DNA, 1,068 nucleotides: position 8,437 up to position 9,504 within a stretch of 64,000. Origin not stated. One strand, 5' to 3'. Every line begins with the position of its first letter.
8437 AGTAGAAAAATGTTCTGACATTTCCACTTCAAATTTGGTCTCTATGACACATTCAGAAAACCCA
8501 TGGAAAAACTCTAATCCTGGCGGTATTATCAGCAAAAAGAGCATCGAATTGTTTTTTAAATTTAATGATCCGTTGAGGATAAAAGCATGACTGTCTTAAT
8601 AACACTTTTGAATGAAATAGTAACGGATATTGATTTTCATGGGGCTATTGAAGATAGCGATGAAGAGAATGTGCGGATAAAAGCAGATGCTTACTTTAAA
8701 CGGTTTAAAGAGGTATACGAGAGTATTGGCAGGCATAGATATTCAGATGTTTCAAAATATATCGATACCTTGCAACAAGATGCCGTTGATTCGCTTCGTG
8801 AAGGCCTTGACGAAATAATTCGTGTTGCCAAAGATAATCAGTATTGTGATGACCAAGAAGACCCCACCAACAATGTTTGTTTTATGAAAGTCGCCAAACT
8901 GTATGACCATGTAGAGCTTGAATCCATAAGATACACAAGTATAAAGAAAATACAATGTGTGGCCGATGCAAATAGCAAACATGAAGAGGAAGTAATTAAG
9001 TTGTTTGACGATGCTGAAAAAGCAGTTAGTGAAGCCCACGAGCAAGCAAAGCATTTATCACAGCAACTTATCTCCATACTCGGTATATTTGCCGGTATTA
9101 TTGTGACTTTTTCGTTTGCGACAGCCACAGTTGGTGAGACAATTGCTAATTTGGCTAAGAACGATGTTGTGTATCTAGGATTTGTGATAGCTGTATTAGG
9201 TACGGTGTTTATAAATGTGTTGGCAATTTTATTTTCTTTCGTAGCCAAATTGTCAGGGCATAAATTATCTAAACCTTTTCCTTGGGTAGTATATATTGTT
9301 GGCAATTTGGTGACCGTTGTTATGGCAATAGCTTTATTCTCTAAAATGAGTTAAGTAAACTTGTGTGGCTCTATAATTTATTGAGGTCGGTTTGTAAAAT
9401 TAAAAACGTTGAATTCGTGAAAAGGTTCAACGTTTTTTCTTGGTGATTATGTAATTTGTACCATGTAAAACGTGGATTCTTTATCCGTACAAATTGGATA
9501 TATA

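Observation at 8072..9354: Prophage cargo module: Panacea (DUF4065) domain gene coupled to an unassignable 3-TM membrane protein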

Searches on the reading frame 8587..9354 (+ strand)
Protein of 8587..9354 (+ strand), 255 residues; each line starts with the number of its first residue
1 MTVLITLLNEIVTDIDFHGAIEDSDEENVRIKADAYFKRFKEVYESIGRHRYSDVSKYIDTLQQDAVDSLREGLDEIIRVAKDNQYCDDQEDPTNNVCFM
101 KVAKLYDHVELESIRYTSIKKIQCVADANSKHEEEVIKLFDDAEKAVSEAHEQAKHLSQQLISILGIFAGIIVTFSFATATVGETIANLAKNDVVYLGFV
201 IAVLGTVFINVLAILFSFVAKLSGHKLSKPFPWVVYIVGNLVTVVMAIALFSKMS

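Call 4: search_protein_families(library=pfam, proteins=[window:8587-9354:+], max_evalue=0.1)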
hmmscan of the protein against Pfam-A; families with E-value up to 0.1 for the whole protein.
window:8587-9354:+ (255 aa): 1 family
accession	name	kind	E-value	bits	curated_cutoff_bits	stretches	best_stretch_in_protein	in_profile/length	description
PF20990.2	DUF2207_C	-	0.043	13.9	33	1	128-222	102-192/247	Predicted membrane protein (DUF2207) C-terminal domain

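Call 5: search_protein_families(library=padloc, proteins=[window:8587-9354:+], max_evalue=0.1)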
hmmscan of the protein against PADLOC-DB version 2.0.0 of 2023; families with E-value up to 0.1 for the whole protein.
window:8587-9354:+ (255 aa): 0 families

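Call 6: search_protein_families(library=phrogs, proteins=[window:8587-9354:+], max_evalue=0.1)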
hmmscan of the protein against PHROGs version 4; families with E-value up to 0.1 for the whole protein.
window:8587-9354:+ (255 aa): 3 families
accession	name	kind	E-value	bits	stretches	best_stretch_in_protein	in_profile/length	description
phrog_5763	-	unknown function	2.4e-18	67.4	1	39-229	32-231/283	-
phrog_38724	-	unknown function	0.0035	18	1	72-226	91-255/307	-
phrog_30437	-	unknown function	0.056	14.6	0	183-227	3-44/70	-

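Call 7: find_homologous_proteins(query=window:8587-9354:+, max_evalue=0.001)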
Query window:8587-9354:+ (255 aa): 45 proteins with E <= 0.001 among 1124 candidates.
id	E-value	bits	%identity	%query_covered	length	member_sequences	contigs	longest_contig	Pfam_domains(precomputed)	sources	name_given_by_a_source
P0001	1.2e-159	547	100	100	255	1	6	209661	-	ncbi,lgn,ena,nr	ncbi:MAG: hypothetical protein IJB65_05670 [Clostridia bacterium]|nr:hypothetical protein [Clostridi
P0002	3.3e-103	362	65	100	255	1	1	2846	-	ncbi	-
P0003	3.1e-101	356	64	100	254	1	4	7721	-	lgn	-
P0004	1.0e-100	354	64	100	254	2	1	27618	-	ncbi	-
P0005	2.7e-100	353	65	100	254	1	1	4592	-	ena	-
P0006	2.9e-100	353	63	100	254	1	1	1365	-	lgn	-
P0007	1.1e-99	351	64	100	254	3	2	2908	-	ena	-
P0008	1.5e-99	350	64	100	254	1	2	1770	-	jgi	-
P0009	6.9e-98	345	63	98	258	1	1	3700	-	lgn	-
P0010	3.5e-97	343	62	100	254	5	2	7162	-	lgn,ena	-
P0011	3.7e-97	343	63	100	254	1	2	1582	-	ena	-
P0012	4.7e-97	342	63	100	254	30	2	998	-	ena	-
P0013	5.6e-97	342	63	100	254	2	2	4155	-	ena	-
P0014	6.7e-97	342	63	100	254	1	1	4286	-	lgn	-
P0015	4.5e-94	332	61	100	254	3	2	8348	-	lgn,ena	-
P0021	7.4e-90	319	59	100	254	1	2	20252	-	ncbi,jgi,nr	ncbi:MAG: CvpA family protein [Ruminococcaceae bacterium]|nr:CvpA family protein [Oscillospiraceae b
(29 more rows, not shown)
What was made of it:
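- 45 close homologues (call 7).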

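Call 10: find_encoding_contigs(protein=P0001, flank=10000, max_places=6)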
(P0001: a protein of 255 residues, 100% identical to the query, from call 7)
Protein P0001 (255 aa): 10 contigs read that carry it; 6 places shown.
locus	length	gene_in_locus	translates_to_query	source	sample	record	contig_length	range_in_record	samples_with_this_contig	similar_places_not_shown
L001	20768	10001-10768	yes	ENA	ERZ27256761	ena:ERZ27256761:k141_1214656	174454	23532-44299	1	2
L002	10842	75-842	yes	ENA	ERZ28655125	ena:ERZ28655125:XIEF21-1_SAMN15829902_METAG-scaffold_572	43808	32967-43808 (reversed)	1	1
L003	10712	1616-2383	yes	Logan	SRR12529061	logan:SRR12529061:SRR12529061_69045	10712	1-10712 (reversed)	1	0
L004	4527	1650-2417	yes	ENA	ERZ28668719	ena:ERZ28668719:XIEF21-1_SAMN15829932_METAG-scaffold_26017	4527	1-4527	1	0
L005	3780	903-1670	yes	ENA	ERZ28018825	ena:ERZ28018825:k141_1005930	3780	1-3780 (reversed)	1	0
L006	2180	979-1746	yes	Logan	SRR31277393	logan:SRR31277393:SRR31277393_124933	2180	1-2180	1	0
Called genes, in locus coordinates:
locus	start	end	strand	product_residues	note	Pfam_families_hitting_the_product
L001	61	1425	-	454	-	PF01554:MatE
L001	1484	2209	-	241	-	-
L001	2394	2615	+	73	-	PF07873:YabP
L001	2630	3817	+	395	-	PF06898:YqfD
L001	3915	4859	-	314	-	PF00404:Dockerin_1, PF07523:Big_3, PF08239:SH3_3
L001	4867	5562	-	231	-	PF00574:CLP_protease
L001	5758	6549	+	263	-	-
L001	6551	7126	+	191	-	-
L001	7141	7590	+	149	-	PF05105:Phage_holin_4_1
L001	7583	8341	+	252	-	PF01520:Amidase_3, PF00404:Dockerin_1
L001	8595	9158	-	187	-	-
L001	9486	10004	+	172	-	PF13274:SocA_Panacea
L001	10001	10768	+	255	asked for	-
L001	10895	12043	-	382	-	PF14659:Phage_int_SAM_3, PF00589:Phage_integrase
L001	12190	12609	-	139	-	PF13240:Zn_Ribbon_1 (weak)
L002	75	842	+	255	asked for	-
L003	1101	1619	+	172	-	PF13274:SocA_Panacea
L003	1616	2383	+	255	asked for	-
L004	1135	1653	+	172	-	PF13274:SocA_Panacea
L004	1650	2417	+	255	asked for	-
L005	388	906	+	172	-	PF13274:SocA_Panacea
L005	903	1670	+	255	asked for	-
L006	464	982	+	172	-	PF13274:SocA_Panacea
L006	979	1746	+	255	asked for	-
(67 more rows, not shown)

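Call 16: find_related_loci(query=A1, collection=genome_contigs, flank=6000)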
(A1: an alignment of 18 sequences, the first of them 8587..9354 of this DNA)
Query A1 (255 aa) in genome_contigs; peptide patterns used: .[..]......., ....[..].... (x = any residue, [..] = any of these).
43 stretches matched a pattern; 6 encode a relative of the query (tblastn E <= 1e-3); 6 distinct loci.
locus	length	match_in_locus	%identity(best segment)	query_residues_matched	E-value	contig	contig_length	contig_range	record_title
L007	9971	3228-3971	65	1-248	4e-110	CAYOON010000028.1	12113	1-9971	MAG TPA_asm: uncultured Lachnospiraceae bacterium isolate SRP199465_co2_856 genome assembly, contig: NODE_16518_length_1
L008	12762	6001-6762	60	1-254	1e-104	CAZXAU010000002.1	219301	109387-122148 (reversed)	MAG TPA_asm: uncultured Lachnospiraceae bacterium isolate SRP199465_co1_4 genome assembly, contig: NODE_38_length_219301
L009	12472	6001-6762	59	1-254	3e-98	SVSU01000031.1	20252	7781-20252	MAG: Oscillospiraceae bacterium isolate SIG677 NODE_49455_length_20252_cov_1.463106, whole genome shotgun sequence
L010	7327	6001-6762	47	1-254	2e-73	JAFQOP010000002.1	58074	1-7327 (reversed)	MAG: Clostridia bacterium isolate RGIG2009 Goat_Colon-1__c298609, whole genome shotgun sequence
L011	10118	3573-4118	62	76-254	2e-72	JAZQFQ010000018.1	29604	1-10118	MAG: Eubacteriales bacterium isolate T1900044632_TS20190098.MAGScoT_cleanbin_000048 SGB_1070_k141_1766822, whole genome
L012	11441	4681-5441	64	1-254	4e-87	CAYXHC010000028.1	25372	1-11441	MAG TPA_asm: uncultured Lachnospiraceae bacterium isolate SRP315200_co2_519 genome assembly, contig: NODE_1427_length_25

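Call 17: find_related_loci(query=A1, collection=viral_contigs, flank=6000)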
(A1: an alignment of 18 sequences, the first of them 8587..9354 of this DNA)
Query A1 (255 aa) in viral_contigs; peptide patterns used: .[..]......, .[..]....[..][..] (x = any residue, [..] = any of these).
334 stretches matched a pattern; 2 encode a relative of the query (tblastn E <= 1e-3); 2 distinct loci.
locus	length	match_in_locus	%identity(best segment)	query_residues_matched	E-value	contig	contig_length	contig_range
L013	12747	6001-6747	34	1-249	4e-46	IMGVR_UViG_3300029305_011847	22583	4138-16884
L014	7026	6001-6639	25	21-237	1e-12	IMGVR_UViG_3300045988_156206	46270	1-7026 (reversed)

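Call 18: find_related_loci(query=A1, collection=metagenome_contigs, flank=6000)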
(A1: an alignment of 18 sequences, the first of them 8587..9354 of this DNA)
Query A1 (255 aa) in metagenome_contigs; peptide patterns used: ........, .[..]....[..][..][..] (x = any residue, [..] = any of these).
600 stretches matched a pattern (row limit reached: there are more); 6 encode a relative of the query (tblastn E <= 1e-3); 6 distinct loci.
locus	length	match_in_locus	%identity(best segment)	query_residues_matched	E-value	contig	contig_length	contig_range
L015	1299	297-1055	44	1-254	2e-71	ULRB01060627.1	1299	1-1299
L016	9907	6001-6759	43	1-254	4e-62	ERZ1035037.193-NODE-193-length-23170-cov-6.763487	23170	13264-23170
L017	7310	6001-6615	27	19-224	4e-19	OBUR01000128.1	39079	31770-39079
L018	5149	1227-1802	25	40-231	1e-13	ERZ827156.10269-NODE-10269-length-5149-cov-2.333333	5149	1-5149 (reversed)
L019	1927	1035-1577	30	49-228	2e-13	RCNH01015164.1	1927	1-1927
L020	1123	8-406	29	43-175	3e-9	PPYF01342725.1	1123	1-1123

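Call 28: predict_structure(alignment_id=A1)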
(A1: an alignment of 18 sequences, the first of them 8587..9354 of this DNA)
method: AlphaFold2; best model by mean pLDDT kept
length: 255 residues; sequences in the alignment: 18
mean_pLDDT: 81.9   pTM: 0.48
mean pLDDT of the five models: 81.9, 81.3, 80.2, 79.8, 79.2
residues with pLDDT >= 90: 89; 70-90: 127; 50-70: 39; < 50: 0
segments of 3 or more residues with pLDDT < 50: none
pLDDT, mean of each block of 10 residues (from residue 1): 91 95 93 96 91 90 89 96 90 91 94 76 75 82 83 76 77 77 65 67 76 74 60 74 78 66
secondary structure, 60 per line:
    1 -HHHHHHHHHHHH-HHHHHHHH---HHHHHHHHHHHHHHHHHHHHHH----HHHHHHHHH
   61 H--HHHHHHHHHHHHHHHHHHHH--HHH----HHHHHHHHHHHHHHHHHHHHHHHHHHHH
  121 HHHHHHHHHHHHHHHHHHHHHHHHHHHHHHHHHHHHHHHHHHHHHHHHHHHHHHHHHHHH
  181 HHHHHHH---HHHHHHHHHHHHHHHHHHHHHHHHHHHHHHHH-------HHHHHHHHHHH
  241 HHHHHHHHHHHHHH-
elements in order: H2-13 H15-22 H26-47 H52-61 H64-83 H93-187 H191-222 H230-254

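Call 32: fold_search(model_id=the predicted structure, library=pdb)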
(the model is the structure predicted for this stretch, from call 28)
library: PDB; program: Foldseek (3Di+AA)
matches with E <= 10: 204; with E <= 0.001: 0
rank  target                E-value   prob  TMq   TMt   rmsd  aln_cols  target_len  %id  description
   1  2jqq_MODEL_1_A        3.1e-01  0.41  0.18  0.26  12.6       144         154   18  Solution structure of Saccharomyces cerevisiae conserved oligomeric Golgi subunit 2 protein (Cog2p) (released 2007-06-19)
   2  8zah_B                3.4e-01  0.47  0.16  0.17  13.4       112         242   15  Crystal structure of the channel protein CorA from Campylobacter jejuni (released 2024-06-19)
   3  8zak_A                6.9e-01  0.63  0.21  0.22  14.8       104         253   19  Crystal structure of the channel protein CorA from Campylobacter jejuni in complex with Ni2+ (released 2024-06-19)
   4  7xn7_q                6.9e-01  0.51  0.25  0.10  11.8       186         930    9  RNA polymerase II elongation complex containing Spt4/5, Elf1, Spt6, Spn1 and Paf1C (released 2022-09-07)
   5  5cwm                  1.1e+00  0.15  0.20  0.21  41.5       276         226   13  Crystal structure of de novo designed helical repeat protein DHR64 (released 2015-12-16)
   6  9k7w_E                1.3e+00  0.60  0.22  0.53   7.5       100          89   20  Crystal structure of designed nickel-induced homotrimer C3-Ni1-HH*3-18 (released 2025-10-29)
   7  6e9t_A                1.5e+00  0.15  0.21  0.23  40.9       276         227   13  DHF58 filament (released 2018-11-21)
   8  8fbj                  1.6e+00  0.14  0.20  0.17  42.3       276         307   11  Improving the secretion of designed protein assemblies through negative design of cryptic transmembrane domains (released 2023-03-22)
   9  7dkh_I                2.0e+00  0.10  0.14  0.06  13.1       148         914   11  Crystal structure of the Ctr9/Paf1/Cdc73/Rtf1 quaternary complex (released 2021-11-24)
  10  8qae_C                2.1e+00  0.23  0.18  0.42  11.6       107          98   12  X-ray crystal structure of a de novo designed single-chain antiparallel 6-helix alpha-helical barrel, sc-apCC-6-SLLA (released 2024-07-03)
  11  9k7x_D                2.3e+00  0.16  0.16  0.33   8.9       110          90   14  Crystal structure of designed calcium-induced homotrimer C3-Ca1-DN*3-20 (released 2025-10-29)
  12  5ijj_A                2.3e+00  0.07  0.14  0.17  15.8       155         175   10  Structure of the SPX domain of Chaetomium thermophilum Glycerophosphodiester Phosphodiesterase 1 in complex with inosi (released 2016-04-27)
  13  6e9v_A                2.5e+00  0.15  0.21  0.24  45.5       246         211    9  DHF79 filament (released 2018-11-21)
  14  9k7x_B                2.7e+00  0.18  0.18  0.38   8.0       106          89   14  Crystal structure of designed calcium-induced homotrimer C3-Ca1-DN*3-20 (released 2025-10-29)
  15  9k7x_F                2.7e+00  0.16  0.18  0.37   8.0       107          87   14  Crystal structure of designed calcium-induced homotrimer C3-Ca1-DN*3-20 (released 2025-10-29)
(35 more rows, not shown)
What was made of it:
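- On CorA channels: Foldseek E 0.3-0.7, TM-score about 0.2 (call 32).
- Tried and rejected: The CorA, Cog2p and designed-bundle rows are helical-bundle noise (call 32).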

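Call 33: fold_search(model_id=the predicted structure, library=viral)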
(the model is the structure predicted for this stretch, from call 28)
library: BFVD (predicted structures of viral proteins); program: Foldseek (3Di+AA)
matches with E <= 10: 341; with E <= 0.001: 0
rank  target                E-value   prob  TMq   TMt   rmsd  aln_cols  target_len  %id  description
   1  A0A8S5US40            1.3e-03  1.00  0.37  0.34   9.8       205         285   19  Uncharacterized protein [Siphoviridae sp. ctAvy12]
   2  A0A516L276            1.0e-01  0.96  0.33  0.18  15.0       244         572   14  (no name in the UniProt tables at hand)
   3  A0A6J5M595            1.2e-01  0.20  0.15  0.09  44.1       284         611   12  Uncharacterized protein [uncultured Caudovirales phage]
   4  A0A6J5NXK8            1.4e-01  0.25  0.19  0.14  33.6       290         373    9  Uncharacterized protein (Fragment) [uncultured Caudovirales phage]
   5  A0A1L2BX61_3          2.5e-01  0.82  0.36  0.12  19.1       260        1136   13  Tape measure protein [Nodularia phage vB_NpeS-2AV2]
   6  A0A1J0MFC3            3.9e-01  0.96  0.36  0.36  11.0       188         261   20  Uncharacterized protein [Staphylococcus phage SpT152]
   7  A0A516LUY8            3.9e-01  0.63  0.29  0.15  14.7       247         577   12  (no name in the UniProt tables at hand)
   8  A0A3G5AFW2            3.9e-01  0.41  0.15  0.25   8.7        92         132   12  Uncharacterized protein [Solivirus sp.]
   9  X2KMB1                5.0e-01  0.44  0.24  0.10  36.0       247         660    8  Tape measure domain protein [Enterococcus phage AUEF3]
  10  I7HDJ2                5.0e-01  0.35  0.21  0.08  25.2       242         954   13  Tail length tape measure protein [Xanthomonas phage CP1]
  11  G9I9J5                5.8e-01  0.87  0.35  0.26  10.2       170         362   19  (no name in the UniProt tables at hand)
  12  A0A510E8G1            6.4e-01  0.14  0.18  0.08  32.9       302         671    7  (no name in the UniProt tables at hand)
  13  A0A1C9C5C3            6.7e-01  0.72  0.25  0.47   6.5       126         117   13  Uncharacterized protein [Heterosigma akashiwo virus 01]
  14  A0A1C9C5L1            6.7e-01  0.20  0.16  0.21  11.2       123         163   13  Uncharacterized protein [Heterosigma akashiwo virus 01]
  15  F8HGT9                7.1e-01  0.16  0.19  0.07  31.0       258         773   10  (no name in the UniProt tables at hand)
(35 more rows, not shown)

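Call 34: search_dna_similar(query=window:8587-9354:+, collection=phages, mode=protein, max_evalue=0.001, max_rows=30)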
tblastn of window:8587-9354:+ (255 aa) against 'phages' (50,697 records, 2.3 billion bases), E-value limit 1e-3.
Records with a match: 2; places in all: 2; records where one place covers at least 80% of the query: 2.
Best place of each record, by identity: <60% 2.
By first word of the organism name: Bacteriophage 2.
By host as written in the record: - 1; Helicobacter rodentium ATCC 700285 genome 1.
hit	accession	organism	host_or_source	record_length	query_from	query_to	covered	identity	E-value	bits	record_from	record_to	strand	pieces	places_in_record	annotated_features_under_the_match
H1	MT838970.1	Bacteriophage sp.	human fecal samples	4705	1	228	89%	25.8%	3e-12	72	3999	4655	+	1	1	record has no annotation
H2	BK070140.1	Bacteriophage sp.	Helicobacter rodentium ATCC 700285 ...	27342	38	250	84%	27.3%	4e-15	81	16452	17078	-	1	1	hypothetical protein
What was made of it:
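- tblastn against phages hits the Helicobacter rodentium ATCC 700285 prophage (E 4e-15, call 34).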

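Call 35: search_protein_representatives(alignment_id=A1)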
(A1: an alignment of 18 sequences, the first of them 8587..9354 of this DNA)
Query: 18 sequences, 255 profile positions. Proteins with E-value up to 0.001 (for the whole library): 1778; up to 1e-10: 913; up to 1e-30: 16. The best 150 are listed.
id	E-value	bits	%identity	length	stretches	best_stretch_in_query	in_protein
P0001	5.3e-117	406.1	-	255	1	1-254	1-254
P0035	1.8e-111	388.0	-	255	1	1-254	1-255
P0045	1.4e-94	332.6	-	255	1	1-254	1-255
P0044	2.5e-94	331.8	-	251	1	1-255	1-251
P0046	1.0e-88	313.4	-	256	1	1-254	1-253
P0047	6.1e-85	301.0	-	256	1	3-251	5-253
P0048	7.8e-81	287.5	-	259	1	1-251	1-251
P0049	4.4e-79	281.8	-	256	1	1-252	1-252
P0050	9.6e-76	270.9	-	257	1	1-249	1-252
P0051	5.0e-57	209.5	-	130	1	125-254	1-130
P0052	1.6e-52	194.8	-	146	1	1-145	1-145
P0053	1.8e-42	161.8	-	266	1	1-228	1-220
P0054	7.5e-37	143.4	-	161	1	1-158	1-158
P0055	5.3e-35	137.4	-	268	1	1-227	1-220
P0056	1.2e-33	133.0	-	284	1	1-235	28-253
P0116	6.6e-23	97.7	-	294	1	31-230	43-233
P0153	1.8e-21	93.0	-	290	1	33-249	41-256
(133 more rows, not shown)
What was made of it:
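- Checked: ORF2 has 45 close homologues (call 7) and 1778 representative clusters in a profile search (call 35).
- Almost all are 240-350 aa and are matched along most of their length (call 35).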

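Call 36: get_annotated_region(hit=H2, flank=3000)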
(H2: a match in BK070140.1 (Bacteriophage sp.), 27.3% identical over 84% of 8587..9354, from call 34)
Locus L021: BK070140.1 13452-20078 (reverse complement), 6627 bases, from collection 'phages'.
description: TPA_asm: Bacteriophage sp. isolate Hrodentium700285 prophage genomic sequence.
organism: Bacteriophage sp. (NCBI taxid 38018)
taxonomy: Viruses
host: Helicobacter rodentium ATCC 700285 genome; source: -; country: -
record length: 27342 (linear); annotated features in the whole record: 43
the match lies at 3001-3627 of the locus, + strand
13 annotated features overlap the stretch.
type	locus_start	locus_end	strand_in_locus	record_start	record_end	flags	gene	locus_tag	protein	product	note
CDS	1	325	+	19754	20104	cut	-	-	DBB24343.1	hypothetical protein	-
CDS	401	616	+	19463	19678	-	-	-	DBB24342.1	hypothetical protein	-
CDS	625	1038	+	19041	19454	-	-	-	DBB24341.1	hypothetical protein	-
CDS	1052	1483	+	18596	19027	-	-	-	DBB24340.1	hypothetical protein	-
CDS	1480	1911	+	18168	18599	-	-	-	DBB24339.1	hypothetical protein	-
CDS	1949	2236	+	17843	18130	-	-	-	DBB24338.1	hypothetical protein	-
CDS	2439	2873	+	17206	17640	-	-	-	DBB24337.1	hypothetical protein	-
CDS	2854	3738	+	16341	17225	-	-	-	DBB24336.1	hypothetical protein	-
CDS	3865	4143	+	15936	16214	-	-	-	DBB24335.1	hypothetical protein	-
CDS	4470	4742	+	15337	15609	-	-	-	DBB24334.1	hypothetical protein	-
CDS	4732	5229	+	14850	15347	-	-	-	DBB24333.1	hypothetical protein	-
CDS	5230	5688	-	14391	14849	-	-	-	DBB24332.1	Phage virion morphogenesis protein Mup31, G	-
CDS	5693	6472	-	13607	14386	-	-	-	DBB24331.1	hypothetical protein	-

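Call 40: search_protein_families(library=pfam, proteins=[L021:2439-2873:+, L021:2854-3738:+, L014:5204-5872:+, L014:5869-6846:+, L017:5516-5941:+, L017:5959-6984:+, L018:454-1122:+, L018:1125-1988:+, L013:5462-6004:+], max_evalue=0.01)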
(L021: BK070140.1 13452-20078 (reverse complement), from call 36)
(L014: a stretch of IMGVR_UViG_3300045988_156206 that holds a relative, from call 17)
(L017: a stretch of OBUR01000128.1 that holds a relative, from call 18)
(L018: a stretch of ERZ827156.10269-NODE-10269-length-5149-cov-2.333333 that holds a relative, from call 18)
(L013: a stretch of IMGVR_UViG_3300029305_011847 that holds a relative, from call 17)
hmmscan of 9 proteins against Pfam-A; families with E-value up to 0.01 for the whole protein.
L021:2439-2873:+ (144 aa): 1 family
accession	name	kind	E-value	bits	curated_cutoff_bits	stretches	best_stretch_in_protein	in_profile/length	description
PF13274.11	SocA_Panacea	-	4.1e-16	60.3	25.7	1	26-119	1-112/113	Antitoxin SocA-like, Panacea domain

L021:2854-3738:+ (294 aa): 1 family
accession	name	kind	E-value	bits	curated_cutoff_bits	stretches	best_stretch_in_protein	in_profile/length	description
PF16927.11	HisKA_7TM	-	0.0013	19.1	28.6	1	157-263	52-154/224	N-terminal 7TM region of histidine kinase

L014:5204-5872:+ (222 aa): 2 families
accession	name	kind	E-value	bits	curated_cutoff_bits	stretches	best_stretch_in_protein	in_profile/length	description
PF13274.11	SocA_Panacea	-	4.8e-22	79.4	25.7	1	89-198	1-113/113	Antitoxin SocA-like, Panacea domain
PF04007.18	DUF354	-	0.0052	16.4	22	1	165-215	203-253/349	Protein of unknown function (DUF354)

L014:5869-6846:+ (325 aa): 0 families

L017:5516-5941:+ (141 aa): 1 family
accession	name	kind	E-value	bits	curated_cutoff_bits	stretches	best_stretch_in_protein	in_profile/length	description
PF13274.11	SocA_Panacea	-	2.4e-17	64.3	25.7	1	27-118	1-112/113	Antitoxin SocA-like, Panacea domain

L017:5959-6984:+ (341 aa): 1 family
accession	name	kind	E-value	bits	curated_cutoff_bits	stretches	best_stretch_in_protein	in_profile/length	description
PF00804.31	Syntaxin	-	0.0039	17.4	26.7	1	98-155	23-80/157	Syntaxin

L018:454-1122:+ (222 aa): 2 families
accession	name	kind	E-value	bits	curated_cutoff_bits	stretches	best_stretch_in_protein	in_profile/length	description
PF13274.11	SocA_Panacea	-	2.3e-20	74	25.7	1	57-156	1-113/113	Antitoxin SocA-like, Panacea domain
PF10646.14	Germane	-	0.0094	17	23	0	106-150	67-112/117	Sporulation and spore germination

L018:1125-1988:+ (287 aa): 0 families

L013:5462-6004:+ (180 aa): 1 family
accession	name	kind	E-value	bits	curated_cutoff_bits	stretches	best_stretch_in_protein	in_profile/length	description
PF13274.11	SocA_Panacea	-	4.4e-15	57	25.7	1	61-153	1-113/113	Antitoxin SocA-like, Panacea domain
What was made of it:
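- The hit gene and its upstream PF13274 gene overlap by 20 nt (calls 36, 40).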

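Call 44: find_homologous_proteins(query=L021:2854-3738:+, max_evalue=0.001)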
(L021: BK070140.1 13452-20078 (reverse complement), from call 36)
Query L021:2854-3738:+ (294 aa): 128 proteins with E <= 0.001 among 1706 candidates; the best 120 are listed.
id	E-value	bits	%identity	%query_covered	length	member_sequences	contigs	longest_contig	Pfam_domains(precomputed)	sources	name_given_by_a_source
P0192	2.6e-182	622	100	100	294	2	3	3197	-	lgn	-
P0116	1.1e-136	473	79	98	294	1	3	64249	-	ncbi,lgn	-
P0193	4.5e-43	166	42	82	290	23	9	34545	-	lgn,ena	-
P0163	1.2e-40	158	41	82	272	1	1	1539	-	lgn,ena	-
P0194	1.9e-39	154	41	81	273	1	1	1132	-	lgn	-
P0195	2.2e-38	150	43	73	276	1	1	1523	-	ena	-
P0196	2.4e-38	150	42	73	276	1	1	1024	-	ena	-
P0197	2.8e-38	150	43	73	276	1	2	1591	-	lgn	-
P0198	2.9e-38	150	43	73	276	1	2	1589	-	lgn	-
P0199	2.9e-38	150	42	80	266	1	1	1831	-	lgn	-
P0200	3.1e-38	150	40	82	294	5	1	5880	-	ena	-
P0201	3.6e-38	150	42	80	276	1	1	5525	-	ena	-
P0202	7.5e-38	149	37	81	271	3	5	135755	-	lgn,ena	-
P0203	1.2e-37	148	37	88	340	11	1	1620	-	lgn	-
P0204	1.5e-37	148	43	73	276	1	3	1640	-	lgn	-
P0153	3.8e-31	127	38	84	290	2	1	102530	-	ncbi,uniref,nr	ncbi:hypothetical protein [Campylobacter sp. 7477a]|uniref:hypothetical protein n=1 Tax=Campylobacte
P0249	1.2e-25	109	35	84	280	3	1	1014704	-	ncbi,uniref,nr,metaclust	ncbi:hypothetical protein HRAG_00945 [Helicobacter bilis ATCC 43879]|uniref:Uncharacterized protein 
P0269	3.6e-21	94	36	59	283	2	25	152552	-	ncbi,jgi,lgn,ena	-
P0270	4.2e-21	94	35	77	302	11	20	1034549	-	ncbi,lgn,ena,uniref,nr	ncbi:hypothetical protein [Campylobacter concisus]|uniref:hypothetical protein n=1 Tax=Campylobacter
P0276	6.6e-21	93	32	86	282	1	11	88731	-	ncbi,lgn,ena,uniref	ncbi:hypothetical protein [Peptostreptococcus anaerobius]|uniref:hypothetical protein n=1 Tax=Peptos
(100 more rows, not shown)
